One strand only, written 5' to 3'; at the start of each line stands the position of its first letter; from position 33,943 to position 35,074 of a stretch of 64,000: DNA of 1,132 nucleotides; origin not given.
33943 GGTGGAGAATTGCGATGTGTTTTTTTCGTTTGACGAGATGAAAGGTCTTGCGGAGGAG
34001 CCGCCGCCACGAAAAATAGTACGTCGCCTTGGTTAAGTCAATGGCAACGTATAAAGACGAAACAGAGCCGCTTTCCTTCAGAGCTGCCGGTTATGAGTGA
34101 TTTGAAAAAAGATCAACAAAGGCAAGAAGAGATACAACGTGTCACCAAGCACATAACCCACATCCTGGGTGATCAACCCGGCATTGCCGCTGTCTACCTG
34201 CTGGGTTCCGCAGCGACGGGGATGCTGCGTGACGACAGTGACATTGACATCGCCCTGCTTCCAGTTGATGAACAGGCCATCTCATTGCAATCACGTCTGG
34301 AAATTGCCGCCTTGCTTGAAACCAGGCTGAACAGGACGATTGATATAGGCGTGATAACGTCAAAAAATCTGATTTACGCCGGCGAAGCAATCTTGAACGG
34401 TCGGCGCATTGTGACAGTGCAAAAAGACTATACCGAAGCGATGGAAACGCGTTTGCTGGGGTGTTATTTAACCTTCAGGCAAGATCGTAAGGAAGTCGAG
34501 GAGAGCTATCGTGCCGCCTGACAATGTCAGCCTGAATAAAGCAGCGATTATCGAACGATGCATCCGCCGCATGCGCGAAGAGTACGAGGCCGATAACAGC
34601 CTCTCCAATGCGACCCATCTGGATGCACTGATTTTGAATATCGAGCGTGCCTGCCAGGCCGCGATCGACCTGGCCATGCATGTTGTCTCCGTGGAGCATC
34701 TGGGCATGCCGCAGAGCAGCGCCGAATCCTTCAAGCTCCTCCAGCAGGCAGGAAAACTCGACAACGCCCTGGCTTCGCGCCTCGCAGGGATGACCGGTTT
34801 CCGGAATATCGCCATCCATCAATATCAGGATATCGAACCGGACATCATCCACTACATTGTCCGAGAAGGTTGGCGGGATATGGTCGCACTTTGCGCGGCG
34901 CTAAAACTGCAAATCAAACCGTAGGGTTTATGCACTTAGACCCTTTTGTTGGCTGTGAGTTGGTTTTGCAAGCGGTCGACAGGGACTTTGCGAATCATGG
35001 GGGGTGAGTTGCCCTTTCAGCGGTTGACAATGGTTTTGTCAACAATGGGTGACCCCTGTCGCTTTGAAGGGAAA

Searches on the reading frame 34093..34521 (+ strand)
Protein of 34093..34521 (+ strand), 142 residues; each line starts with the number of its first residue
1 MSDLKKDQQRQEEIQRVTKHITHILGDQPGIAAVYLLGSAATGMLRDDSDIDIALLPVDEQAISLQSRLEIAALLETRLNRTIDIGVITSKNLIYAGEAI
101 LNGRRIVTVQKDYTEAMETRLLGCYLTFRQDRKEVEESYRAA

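Call 79: search_protein_families(library=pfam, proteins=[window:34093-34521:+], max_evalue=0.001)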
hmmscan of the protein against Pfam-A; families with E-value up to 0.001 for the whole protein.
window:34093-34521:+ (142 aa): 3 families
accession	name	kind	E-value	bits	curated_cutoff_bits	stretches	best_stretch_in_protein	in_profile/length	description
PF18765.7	Polbeta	-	9.6e-14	51.8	26.9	1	20-108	2-89/93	Polymerase beta, Nucleotidyltransferase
PF22600.2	MTPAP-like_central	-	4.4e-06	27.3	27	1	4-81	12-89/139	Poly(A) RNA polymerase, mitochondrial-like, central palm domain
PF01909.29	NTP_transf_2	-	9.8e-06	26.3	21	1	27-92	10-78/93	Nucleotidyltransferase domain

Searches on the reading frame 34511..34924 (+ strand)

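Call 79: search_protein_families(library=pfam, proteins=[window:34511-34924:+], max_evalue=0.001)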
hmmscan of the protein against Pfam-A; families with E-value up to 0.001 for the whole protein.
window:34511-34924:+ (137 aa): 1 family
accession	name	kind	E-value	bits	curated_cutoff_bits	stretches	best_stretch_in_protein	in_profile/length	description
PF01934.22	HepT-like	-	4.1e-24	85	23.5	1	15-127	2-116/120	Ribonuclease HepT-like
